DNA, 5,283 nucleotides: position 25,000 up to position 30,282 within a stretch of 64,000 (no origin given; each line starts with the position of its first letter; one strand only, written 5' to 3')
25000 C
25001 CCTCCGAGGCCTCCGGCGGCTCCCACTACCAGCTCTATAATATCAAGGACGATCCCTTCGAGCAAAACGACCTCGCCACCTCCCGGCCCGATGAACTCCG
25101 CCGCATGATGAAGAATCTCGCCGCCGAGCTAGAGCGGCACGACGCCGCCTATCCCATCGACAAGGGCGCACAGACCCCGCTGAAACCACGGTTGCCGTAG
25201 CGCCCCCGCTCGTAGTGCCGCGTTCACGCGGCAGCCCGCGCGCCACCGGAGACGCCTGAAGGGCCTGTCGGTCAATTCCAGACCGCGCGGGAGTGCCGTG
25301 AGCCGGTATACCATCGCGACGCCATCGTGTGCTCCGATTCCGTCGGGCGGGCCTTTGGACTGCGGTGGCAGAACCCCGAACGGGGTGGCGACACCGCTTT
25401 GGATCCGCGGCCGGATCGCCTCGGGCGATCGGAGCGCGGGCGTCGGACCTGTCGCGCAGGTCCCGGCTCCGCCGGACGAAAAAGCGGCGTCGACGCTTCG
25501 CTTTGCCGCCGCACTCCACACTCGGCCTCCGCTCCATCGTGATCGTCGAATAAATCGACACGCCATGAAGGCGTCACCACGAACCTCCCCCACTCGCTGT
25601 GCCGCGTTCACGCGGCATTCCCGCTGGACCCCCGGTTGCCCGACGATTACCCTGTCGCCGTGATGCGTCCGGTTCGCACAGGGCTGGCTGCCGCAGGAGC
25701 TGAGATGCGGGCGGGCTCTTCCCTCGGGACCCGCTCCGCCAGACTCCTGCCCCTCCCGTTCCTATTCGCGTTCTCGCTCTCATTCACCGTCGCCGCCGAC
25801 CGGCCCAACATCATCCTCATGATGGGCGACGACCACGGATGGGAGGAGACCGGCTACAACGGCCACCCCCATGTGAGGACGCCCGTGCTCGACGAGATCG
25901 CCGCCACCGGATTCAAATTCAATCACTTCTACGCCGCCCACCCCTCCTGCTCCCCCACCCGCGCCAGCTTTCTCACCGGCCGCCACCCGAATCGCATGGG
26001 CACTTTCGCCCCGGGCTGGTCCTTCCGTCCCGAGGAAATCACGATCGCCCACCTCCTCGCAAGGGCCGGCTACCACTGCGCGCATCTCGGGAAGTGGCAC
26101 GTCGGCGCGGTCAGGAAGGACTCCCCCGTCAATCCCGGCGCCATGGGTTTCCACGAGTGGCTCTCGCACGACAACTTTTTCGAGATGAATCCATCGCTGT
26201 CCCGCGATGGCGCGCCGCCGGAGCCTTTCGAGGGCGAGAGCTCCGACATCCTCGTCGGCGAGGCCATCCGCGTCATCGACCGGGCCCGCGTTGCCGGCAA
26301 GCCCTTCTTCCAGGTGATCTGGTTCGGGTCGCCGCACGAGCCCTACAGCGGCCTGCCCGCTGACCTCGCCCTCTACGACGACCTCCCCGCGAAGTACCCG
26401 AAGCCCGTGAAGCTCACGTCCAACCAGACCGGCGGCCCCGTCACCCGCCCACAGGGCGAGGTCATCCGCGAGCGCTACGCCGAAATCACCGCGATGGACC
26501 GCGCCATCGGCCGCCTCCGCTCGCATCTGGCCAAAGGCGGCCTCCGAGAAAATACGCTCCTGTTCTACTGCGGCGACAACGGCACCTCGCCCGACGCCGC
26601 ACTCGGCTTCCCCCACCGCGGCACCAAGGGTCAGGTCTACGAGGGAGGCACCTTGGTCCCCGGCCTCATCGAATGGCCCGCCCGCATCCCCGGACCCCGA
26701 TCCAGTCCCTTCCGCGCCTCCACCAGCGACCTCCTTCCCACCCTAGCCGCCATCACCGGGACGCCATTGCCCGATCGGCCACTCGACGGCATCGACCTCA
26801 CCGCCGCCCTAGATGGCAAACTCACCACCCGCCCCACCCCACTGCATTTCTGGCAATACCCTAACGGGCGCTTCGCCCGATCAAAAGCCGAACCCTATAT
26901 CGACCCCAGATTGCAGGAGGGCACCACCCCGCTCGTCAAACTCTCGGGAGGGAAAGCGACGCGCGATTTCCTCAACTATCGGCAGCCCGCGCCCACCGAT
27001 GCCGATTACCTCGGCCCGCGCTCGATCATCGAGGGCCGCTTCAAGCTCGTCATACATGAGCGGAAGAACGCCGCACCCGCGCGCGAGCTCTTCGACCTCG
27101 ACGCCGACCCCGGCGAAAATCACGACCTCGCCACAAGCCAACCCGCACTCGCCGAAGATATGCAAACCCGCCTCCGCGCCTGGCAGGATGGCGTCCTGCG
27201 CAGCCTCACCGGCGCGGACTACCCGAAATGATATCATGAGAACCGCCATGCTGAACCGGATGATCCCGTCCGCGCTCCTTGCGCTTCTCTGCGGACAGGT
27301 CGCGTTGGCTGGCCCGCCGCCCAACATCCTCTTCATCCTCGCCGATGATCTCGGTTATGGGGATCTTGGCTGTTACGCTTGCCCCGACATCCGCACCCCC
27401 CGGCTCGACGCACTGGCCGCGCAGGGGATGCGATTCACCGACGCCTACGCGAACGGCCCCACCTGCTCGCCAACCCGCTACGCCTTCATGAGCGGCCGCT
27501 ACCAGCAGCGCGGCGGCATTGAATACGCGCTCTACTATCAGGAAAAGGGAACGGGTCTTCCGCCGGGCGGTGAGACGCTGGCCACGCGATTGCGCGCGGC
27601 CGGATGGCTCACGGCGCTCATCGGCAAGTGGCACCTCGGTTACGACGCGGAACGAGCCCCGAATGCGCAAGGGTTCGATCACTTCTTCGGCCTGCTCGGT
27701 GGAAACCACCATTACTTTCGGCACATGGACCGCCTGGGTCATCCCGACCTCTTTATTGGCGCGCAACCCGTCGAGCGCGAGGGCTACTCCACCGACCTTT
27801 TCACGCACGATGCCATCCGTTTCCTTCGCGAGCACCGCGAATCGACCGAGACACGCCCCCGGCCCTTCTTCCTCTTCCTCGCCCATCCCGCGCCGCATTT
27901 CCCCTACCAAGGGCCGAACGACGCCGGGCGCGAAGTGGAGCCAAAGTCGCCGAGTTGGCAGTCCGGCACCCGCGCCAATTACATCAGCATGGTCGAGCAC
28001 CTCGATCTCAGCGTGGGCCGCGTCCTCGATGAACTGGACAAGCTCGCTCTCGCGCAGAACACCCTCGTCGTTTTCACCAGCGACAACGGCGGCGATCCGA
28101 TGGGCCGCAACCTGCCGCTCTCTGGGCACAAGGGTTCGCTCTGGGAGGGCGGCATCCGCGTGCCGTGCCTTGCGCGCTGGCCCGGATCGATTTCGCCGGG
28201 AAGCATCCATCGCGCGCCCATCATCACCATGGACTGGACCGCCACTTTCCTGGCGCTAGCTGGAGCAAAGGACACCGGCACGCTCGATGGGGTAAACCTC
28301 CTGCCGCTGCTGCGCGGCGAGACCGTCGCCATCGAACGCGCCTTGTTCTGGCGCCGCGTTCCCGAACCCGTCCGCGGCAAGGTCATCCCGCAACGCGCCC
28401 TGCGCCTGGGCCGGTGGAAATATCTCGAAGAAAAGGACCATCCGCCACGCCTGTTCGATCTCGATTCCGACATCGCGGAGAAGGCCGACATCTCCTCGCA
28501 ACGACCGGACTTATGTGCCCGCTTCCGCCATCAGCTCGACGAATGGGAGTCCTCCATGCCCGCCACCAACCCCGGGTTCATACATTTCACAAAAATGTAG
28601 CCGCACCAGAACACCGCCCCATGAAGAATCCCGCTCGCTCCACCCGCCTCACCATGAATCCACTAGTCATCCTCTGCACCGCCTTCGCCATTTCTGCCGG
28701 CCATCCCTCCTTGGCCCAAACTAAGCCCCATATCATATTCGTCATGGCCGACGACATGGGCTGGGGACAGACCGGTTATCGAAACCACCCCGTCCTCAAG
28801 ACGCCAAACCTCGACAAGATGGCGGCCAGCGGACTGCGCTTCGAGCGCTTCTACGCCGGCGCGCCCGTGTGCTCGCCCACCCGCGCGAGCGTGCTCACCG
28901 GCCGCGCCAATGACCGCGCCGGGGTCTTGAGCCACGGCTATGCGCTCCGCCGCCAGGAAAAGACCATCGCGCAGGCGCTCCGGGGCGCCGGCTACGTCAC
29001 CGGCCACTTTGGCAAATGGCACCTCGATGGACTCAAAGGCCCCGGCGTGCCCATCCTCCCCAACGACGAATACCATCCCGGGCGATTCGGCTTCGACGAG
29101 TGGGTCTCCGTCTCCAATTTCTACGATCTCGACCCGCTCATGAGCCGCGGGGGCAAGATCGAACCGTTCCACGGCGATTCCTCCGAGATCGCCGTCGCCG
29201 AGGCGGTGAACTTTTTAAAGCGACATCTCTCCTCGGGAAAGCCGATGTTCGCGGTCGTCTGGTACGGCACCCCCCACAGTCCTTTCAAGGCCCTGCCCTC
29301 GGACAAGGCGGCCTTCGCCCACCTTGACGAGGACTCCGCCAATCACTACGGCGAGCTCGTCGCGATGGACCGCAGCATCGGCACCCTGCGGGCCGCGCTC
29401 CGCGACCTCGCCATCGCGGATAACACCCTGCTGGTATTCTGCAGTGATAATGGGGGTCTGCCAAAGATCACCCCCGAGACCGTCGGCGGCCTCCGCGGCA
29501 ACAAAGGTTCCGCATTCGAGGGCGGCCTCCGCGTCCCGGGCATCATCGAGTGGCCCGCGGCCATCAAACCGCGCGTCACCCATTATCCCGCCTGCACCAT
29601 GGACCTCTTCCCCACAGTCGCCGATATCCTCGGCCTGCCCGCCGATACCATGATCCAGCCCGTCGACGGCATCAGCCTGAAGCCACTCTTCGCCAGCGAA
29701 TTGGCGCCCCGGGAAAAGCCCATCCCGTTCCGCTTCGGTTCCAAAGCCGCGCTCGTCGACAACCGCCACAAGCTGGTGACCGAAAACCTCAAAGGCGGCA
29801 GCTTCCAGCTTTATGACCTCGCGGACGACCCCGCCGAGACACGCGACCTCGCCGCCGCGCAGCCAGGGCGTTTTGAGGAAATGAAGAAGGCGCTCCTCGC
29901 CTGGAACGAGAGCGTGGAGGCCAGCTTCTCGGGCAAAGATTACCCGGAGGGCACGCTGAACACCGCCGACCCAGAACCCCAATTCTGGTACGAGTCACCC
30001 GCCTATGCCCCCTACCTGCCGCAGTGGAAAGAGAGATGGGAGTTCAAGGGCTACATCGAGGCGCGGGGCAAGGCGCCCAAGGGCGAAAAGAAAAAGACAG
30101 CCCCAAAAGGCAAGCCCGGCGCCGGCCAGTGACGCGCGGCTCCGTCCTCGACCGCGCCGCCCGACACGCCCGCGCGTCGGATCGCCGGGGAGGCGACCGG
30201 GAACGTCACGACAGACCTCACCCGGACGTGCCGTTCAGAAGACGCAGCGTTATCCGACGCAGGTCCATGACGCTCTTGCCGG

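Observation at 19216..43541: Extreme tandem array of Cys-type sulfatase genes with no maturation enzyme in the window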

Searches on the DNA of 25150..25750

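Call 74: search_rna_families(source=window, start=25150, end=25750, threshold=evalue, max_evalue=1)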
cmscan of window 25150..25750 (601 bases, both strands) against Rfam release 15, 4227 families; matches with E-value up to 1: 0.
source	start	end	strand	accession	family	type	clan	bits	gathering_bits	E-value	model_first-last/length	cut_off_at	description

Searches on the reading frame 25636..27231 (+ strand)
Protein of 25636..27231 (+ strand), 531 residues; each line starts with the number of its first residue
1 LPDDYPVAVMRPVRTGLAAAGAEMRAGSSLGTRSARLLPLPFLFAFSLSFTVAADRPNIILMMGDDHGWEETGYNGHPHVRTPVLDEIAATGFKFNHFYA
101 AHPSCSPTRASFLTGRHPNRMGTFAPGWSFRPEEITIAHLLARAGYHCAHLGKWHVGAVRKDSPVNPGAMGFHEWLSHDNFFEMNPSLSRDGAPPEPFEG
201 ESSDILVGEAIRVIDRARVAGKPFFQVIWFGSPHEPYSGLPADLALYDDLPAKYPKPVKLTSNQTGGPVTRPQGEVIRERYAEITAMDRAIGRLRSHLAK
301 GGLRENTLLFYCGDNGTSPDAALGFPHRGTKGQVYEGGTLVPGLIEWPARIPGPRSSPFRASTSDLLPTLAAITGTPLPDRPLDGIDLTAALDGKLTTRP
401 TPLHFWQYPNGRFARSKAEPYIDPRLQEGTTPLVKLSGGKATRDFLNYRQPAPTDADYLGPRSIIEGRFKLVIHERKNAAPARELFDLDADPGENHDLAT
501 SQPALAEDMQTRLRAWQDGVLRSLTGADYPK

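Call 4: search_protein_families(library=pfam, proteins=[window:25636-27231:+])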
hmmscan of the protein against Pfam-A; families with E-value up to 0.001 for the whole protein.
window:25636-27231:+ (531 aa): 3 families
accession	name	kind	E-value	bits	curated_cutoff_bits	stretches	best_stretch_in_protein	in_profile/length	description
PF00884.28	Sulfatase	-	4.1e-47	161.4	25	1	57-375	1-300/301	Sulfatase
PF01663.27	Phosphodiest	-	1.7e-05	25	23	0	279-319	183-223/342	Type I phosphodiesterase / nucleotide pyrophosphatase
PF16347.10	SGSH_C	-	0.00047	20.8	29.3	0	462-513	97-148/154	N-sulphoglucosamine sulphohydrolase, C-terminal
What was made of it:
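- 25705..27231 (+): S08 sulfatase (508 aa), CSPTR; paralog of S10. PF00884 E 4.1e-47 (call 4).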

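Call 28: search_protein_families(library=ncbifam, proteins=[window:25705-27231:+], max_evalue=1e-20)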
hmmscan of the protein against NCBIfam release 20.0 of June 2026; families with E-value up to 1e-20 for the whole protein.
window:25705-27231:+ (508 aa): 2 families
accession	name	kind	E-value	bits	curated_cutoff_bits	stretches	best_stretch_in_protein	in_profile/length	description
NF010322.0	PRK13759.1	equivalog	9.5e-43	146.4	481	1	30-160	3-127/486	arylsulfatase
TIGR03417.1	chol_sulfatase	equivalog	1.8e-32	112.9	433.45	0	33-133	2-103/500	choline-sulfatase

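Call 32: search_solved_structures(query=window:25705-27231:+, max_evalue=1e-35)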
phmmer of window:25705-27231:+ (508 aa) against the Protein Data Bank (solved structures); distinct sequences matched with E-value up to 1e-35: 15.
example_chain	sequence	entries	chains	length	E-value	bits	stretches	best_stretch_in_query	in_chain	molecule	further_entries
6bia_A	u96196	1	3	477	3e-44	155.1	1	30-368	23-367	Sulfatase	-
7stt_A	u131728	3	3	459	1.2e-42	149.9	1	32-387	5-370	N-acetylgalactosamine-6-sulfatase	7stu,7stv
6b0k_A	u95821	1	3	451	2.7e-42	148.7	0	33-368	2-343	Iota-carrageenan sulfatase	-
6b0j_A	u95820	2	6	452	2.7e-42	148.7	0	33-368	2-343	Iota-carrageenan sulfatase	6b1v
6prm_A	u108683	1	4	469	1.2e-39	139.9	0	31-392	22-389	exo-4S-kappa carrageenan S1 sulfatase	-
1e33_P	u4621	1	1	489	6.6e-39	137.5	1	34-386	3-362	Arylsulfatase A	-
1e2s_P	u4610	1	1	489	6.7e-39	137.5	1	34-386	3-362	Arylsulfatase A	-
1e3c_P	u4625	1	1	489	8.1e-39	137.2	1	34-386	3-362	Arylsulfatase A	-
1e1z_P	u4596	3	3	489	8.5e-39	137.2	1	34-386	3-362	Arylsulfatase A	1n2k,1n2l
1auk_A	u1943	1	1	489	2.1e-38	135.9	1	34-386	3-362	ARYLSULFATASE A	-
9hh3_A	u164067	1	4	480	2.1e-38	135.8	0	32-225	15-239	Sulfatase, family S1-19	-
6psm_A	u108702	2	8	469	3.6e-38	135.1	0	31-392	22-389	exo-4S-kappa carrageenan S1 sulfatase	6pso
9hh2_A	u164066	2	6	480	6.1e-37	131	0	32-224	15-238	Sulfatase, family S1-19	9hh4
3ed4_A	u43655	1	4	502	2e-36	129.3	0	22-382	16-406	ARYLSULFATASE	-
6ust_A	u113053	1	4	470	2.6e-36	129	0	32-387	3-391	N-acetylgalactosamine 6-sulfate sulfatase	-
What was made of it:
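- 25705..27231 (+): Best PDB hit only 3e-44 (call 32).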

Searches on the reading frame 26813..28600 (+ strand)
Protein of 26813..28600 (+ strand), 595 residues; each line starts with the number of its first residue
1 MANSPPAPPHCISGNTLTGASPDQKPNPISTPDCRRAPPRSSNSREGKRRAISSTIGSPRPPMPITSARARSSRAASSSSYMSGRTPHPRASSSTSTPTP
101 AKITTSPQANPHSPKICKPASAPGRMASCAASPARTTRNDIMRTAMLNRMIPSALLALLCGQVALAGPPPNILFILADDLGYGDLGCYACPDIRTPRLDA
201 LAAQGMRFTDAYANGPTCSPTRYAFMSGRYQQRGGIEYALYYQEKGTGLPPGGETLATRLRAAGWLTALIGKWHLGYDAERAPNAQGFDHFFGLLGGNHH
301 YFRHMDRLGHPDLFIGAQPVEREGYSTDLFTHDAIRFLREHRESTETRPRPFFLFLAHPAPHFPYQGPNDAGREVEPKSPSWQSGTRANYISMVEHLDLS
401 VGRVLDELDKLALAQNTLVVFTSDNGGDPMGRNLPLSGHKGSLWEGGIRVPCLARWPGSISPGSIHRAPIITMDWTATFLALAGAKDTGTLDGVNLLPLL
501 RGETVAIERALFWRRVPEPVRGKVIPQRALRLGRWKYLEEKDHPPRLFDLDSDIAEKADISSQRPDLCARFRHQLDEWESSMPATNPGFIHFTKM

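Call 4: search_protein_families(library=pfam, proteins=[window:26813-28600:+])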
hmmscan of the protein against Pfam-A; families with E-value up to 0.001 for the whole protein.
window:26813-28600:+ (595 aa): 3 families
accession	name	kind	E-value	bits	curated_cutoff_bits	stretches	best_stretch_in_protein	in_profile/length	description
PF00884.28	Sulfatase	-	1.2e-59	202.6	25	1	170-485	1-301/301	Sulfatase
PF16347.10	SGSH_C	-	2.1e-10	41.4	29.3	1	442-563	10-134/154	N-sulphoglucosamine sulphohydrolase, C-terminal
PF01663.27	Phosphodiest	-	2.9e-05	24.3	23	1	194-430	19-224/342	Type I phosphodiesterase / nucleotide pyrophosphatase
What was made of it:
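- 27236..28600 (+): S09 sulfatase (454 aa), CSPTR; S1_19/S1_16-like clade. PF00884 E 1.2e-59 (call 4).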

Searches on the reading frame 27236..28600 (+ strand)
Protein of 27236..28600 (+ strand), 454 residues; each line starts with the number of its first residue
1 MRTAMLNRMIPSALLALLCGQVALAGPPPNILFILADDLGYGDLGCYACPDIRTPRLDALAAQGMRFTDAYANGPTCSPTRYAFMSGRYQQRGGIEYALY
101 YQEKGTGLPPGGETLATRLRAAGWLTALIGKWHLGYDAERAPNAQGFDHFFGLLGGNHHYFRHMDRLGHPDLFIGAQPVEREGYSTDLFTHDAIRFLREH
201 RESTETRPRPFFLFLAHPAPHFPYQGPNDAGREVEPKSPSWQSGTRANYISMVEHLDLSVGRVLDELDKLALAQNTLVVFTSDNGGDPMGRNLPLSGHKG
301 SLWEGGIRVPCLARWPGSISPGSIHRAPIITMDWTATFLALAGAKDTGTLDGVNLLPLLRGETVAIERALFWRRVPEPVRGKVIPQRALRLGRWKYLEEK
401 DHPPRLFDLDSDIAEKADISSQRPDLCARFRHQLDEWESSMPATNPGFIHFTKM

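Call 28: search_protein_families(library=ncbifam, proteins=[window:27236-28600:+], max_evalue=1e-20)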
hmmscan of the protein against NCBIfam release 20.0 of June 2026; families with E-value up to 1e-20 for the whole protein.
window:27236-28600:+ (454 aa): 3 families
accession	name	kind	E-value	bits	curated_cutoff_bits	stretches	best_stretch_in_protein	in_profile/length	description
TIGR03417.1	chol_sulfatase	equivalog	5.9e-40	137.6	433.45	1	245-423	251-423/500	choline-sulfatase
NF010322.0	PRK13759.1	equivalog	1.5e-38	132.5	481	0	29-135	7-108/486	arylsulfatase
NF045661.1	HdlasePehA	equivalog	2.1e-22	79.4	900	0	245-368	280-401/506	phosphoric/sulfuric ester hydrolase PehA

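Call 33: search_solved_structures(query=window:27236-28600:+, max_evalue=1e-35)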
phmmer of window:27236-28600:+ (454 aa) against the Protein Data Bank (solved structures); distinct sequences matched with E-value up to 1e-35: 39.
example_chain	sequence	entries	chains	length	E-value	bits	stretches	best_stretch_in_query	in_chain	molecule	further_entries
6bia_A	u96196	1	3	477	3e-73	250.2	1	27-449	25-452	Sulfatase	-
6prm_A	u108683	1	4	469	7.2e-73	249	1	27-441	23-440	exo-4S-kappa carrageenan S1 sulfatase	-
6b0k_A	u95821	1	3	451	1.7e-71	244.5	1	28-449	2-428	Iota-carrageenan sulfatase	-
6b0j_A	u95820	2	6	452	1.7e-71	244.5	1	28-449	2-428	Iota-carrageenan sulfatase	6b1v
6psm_A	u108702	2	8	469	1.8e-71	244.4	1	27-441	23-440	exo-4S-kappa carrageenan S1 sulfatase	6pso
9fo1_A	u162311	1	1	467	2.9e-71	243.7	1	29-446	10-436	k-carrageenan sulfatase S1_16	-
7stt_A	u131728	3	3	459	1.4e-67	231.5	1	28-447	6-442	N-acetylgalactosamine-6-sulfatase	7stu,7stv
9hh3_A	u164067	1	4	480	3.1e-67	230.4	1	28-441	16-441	Sulfatase, family S1-19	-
9hh2_A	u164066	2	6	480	7.6e-66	225.8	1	28-441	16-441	Sulfatase, family S1-19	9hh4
6ust_A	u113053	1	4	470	1.9e-61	211.3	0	247-444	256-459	N-acetylgalactosamine 6-sulfate sulfatase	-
1e2s_P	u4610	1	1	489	4.1e-52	180.6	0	28-153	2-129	Arylsulfatase A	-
1e1z_P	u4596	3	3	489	4.7e-52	180.4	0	28-153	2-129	Arylsulfatase A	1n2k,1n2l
1e3c_P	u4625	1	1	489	6e-52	180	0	28-153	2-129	Arylsulfatase A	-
1e33_P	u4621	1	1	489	6.3e-52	179.9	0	28-153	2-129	Arylsulfatase A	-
1auk_A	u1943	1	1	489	1.3e-51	178.9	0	28-153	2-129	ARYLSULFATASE A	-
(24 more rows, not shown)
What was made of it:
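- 27236..28600 (+): PDB hits 6bia, 6prm and 9fo1 at about 1e-73 to 1e-71 (call 33).
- S09 to the S1_19/S1_16 clade (call 33)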

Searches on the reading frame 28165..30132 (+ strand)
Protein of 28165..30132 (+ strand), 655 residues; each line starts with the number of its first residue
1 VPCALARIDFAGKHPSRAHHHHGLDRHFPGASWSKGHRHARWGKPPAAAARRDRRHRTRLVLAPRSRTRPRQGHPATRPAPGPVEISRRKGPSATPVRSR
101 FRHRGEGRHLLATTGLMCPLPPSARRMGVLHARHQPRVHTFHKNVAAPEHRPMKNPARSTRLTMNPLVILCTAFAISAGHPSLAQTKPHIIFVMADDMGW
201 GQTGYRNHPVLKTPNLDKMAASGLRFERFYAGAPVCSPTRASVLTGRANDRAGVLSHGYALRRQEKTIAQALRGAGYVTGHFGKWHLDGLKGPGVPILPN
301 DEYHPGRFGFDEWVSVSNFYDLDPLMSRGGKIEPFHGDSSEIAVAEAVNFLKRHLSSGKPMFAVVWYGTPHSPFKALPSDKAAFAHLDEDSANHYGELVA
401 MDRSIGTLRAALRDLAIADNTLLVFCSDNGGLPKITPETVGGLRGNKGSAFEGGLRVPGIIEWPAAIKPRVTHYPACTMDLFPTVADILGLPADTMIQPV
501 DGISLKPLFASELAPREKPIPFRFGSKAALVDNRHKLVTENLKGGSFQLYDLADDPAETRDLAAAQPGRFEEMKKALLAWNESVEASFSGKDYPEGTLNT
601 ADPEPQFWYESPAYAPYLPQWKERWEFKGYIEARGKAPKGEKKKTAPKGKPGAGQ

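Call 4: search_protein_families(library=pfam, proteins=[window:28165-30132:+])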
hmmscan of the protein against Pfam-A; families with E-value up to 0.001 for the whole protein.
window:28165-30132:+ (655 aa): 3 families
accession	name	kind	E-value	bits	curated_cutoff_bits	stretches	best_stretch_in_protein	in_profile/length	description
PF00884.28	Sulfatase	-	5.8e-51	174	25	1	188-490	1-300/301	Sulfatase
PF16347.10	SGSH_C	-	2.2e-05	25.1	29.3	1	450-565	11-134/154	N-sulphoglucosamine sulphohydrolase, C-terminal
PF01663.27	Phosphodiest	-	0.00017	21.8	23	0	390-430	180-220/342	Type I phosphodiesterase / nucleotide pyrophosphatase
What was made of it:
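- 28621..30132 (+): S10 sulfatase (503 aa), CSPTR. PF00884 E 5.8e-51 (call 4).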
